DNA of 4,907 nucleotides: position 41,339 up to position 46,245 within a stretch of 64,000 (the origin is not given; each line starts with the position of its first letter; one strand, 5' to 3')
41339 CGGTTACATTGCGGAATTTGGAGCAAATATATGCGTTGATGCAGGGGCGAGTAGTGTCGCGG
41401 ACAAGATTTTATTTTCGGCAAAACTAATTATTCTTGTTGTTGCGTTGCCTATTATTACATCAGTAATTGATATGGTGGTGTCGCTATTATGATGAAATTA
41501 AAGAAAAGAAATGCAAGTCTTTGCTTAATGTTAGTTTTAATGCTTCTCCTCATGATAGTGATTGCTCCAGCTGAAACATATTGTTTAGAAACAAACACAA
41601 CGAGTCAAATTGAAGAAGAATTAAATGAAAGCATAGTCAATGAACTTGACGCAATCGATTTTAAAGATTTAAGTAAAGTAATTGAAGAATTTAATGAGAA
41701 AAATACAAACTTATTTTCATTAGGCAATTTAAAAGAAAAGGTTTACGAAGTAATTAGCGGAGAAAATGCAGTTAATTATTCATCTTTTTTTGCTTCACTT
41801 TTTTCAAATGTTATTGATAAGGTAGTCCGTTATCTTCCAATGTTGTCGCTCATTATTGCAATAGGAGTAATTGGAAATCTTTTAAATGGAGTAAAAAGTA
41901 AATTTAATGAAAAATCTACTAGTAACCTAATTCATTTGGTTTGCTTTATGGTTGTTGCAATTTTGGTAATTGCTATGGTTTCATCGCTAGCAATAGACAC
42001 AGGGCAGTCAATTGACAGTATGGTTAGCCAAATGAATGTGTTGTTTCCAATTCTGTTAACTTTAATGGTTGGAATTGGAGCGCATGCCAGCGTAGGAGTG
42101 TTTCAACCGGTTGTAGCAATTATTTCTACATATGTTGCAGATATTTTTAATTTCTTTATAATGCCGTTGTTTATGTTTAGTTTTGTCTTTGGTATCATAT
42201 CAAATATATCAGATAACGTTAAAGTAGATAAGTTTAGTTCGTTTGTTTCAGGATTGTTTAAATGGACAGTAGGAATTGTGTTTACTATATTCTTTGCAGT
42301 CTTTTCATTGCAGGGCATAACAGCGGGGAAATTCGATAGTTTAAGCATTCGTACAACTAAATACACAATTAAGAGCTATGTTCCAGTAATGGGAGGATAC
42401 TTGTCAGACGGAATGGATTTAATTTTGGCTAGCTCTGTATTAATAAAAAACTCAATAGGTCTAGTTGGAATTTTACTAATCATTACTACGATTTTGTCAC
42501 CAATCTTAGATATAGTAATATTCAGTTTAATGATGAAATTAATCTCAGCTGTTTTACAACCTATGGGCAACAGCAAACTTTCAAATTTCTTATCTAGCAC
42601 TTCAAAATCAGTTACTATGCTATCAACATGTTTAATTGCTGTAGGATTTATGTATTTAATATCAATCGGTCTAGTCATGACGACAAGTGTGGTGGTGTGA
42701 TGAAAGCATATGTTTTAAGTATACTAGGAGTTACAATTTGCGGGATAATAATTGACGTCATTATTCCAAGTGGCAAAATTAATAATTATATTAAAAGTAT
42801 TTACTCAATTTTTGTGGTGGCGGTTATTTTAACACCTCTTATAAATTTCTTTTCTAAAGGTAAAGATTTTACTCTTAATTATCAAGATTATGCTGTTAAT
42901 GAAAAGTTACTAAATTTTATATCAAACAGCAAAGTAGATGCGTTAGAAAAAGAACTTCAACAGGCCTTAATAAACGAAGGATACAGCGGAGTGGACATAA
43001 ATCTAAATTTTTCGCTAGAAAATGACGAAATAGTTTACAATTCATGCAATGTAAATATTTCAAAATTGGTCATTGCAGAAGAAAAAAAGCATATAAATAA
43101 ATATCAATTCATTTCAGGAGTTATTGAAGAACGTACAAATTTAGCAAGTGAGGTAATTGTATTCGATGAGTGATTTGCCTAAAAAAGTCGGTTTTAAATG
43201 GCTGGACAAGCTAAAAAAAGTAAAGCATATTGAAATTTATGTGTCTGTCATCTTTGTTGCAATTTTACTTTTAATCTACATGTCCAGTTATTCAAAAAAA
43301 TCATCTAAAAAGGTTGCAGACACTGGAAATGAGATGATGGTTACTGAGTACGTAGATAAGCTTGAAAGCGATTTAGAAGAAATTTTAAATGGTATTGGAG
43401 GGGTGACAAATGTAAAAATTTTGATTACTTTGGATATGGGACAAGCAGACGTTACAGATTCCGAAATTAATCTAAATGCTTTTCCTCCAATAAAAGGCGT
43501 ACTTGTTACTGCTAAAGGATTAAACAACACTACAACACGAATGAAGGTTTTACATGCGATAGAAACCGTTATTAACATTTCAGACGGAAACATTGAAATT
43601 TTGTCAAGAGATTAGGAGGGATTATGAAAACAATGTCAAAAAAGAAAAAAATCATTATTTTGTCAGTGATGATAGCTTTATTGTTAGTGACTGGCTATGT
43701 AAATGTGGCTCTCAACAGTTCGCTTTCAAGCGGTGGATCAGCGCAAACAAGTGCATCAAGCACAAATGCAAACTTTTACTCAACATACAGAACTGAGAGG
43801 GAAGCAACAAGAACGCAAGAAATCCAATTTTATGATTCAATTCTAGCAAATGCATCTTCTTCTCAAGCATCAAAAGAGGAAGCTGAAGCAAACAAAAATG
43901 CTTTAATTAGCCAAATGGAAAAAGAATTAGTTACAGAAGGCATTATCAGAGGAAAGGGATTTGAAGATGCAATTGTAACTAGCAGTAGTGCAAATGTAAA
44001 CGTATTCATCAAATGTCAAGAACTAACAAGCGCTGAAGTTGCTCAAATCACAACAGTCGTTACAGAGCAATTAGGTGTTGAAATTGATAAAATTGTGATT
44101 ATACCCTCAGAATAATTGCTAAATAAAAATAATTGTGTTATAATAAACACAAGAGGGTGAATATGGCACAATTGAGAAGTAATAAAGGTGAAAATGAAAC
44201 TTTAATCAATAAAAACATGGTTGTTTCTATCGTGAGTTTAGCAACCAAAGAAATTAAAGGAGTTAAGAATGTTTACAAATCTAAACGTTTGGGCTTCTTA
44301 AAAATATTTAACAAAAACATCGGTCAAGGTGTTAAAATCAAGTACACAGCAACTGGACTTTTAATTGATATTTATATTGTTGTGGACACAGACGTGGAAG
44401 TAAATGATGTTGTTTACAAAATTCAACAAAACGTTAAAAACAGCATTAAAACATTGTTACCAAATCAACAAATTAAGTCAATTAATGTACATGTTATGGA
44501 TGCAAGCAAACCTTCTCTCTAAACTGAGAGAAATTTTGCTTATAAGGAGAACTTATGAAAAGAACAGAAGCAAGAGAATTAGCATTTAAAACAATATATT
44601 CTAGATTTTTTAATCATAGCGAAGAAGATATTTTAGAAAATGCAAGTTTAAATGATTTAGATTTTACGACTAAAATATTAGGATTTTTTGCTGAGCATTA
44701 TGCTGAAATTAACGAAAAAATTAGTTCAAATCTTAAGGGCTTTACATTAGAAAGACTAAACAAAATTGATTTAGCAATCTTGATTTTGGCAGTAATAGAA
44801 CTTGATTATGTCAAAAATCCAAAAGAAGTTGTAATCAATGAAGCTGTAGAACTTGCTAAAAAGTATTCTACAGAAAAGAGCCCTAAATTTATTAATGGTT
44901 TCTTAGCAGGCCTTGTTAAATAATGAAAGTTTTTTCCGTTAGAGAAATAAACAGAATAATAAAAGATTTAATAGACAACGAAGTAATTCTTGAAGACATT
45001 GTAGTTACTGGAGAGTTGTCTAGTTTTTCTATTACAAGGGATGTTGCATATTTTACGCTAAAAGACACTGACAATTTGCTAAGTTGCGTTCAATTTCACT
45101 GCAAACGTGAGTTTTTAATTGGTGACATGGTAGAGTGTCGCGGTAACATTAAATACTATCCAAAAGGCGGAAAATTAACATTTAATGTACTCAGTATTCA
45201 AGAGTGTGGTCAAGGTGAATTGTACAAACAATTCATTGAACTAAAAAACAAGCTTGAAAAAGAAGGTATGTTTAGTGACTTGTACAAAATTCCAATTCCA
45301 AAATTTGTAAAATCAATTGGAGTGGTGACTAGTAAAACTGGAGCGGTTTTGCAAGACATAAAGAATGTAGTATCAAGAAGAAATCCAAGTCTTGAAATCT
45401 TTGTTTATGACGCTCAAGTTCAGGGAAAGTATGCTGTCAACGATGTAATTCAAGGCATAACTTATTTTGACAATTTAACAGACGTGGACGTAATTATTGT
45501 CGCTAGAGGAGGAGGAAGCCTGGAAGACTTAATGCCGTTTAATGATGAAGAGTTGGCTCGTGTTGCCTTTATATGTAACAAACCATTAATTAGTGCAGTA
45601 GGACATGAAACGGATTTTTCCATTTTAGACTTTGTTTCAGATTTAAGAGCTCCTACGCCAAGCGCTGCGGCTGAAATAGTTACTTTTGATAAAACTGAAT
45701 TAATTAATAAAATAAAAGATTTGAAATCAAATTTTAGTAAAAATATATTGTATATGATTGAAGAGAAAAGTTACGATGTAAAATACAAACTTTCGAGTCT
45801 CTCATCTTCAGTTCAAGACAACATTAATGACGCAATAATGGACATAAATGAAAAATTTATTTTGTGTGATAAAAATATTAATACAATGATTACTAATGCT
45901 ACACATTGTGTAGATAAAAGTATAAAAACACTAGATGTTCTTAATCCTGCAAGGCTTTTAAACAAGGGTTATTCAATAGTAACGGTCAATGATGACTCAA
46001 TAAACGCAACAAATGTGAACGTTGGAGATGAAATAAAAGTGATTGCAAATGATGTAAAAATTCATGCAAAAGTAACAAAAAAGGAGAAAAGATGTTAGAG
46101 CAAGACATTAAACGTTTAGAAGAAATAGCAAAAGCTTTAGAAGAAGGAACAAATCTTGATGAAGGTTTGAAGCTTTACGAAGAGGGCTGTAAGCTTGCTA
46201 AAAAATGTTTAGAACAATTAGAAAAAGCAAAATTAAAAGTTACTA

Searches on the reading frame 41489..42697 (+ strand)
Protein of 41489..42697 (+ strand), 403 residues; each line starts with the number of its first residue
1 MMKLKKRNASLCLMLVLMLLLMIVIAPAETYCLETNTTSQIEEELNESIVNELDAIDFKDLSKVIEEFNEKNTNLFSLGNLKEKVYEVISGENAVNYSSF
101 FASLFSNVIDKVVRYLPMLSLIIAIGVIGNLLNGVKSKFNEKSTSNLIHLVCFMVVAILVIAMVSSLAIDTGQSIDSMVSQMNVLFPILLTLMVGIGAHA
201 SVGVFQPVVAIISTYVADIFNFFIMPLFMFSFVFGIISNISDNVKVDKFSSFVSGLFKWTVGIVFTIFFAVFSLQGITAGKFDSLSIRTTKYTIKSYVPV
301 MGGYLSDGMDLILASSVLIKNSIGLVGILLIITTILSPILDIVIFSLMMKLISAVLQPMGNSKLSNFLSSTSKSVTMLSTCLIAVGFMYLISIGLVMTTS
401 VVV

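Call 55: search_protein_families(library=ncbifam, proteins=[window:41489-42697:+], max_evalue=1e-20)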
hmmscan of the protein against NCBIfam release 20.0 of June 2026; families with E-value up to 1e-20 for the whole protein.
window:41489-42697:+ (403 aa): 1 family
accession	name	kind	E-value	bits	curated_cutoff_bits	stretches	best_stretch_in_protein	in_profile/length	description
TIGR02829.1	spore_III_AE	equivalog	3e-68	230.8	247.45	1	17-398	6-379/381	stage III sporulation protein AE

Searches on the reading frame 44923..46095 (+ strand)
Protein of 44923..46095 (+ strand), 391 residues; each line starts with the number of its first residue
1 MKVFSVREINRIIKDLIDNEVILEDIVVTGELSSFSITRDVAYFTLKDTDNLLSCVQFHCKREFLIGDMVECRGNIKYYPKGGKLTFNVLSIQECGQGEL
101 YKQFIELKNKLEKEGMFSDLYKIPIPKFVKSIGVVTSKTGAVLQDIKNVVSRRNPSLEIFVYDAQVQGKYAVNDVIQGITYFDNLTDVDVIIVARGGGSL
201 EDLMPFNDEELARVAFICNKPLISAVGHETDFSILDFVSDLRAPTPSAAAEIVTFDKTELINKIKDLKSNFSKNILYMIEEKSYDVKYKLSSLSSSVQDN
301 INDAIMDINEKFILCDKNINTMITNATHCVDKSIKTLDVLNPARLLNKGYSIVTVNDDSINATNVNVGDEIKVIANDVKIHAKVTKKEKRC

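Call 55: search_protein_families(library=ncbifam, proteins=[window:44923-46095:+], max_evalue=1e-20)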
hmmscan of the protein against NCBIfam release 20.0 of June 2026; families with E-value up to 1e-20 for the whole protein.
window:44923-46095:+ (391 aa): 1 family
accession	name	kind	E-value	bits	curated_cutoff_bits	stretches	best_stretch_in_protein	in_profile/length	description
TIGR00237.1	xseA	equivalog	1.9e-108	363.1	180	1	5-385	1-389/389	exodeoxyribonuclease VII large subunit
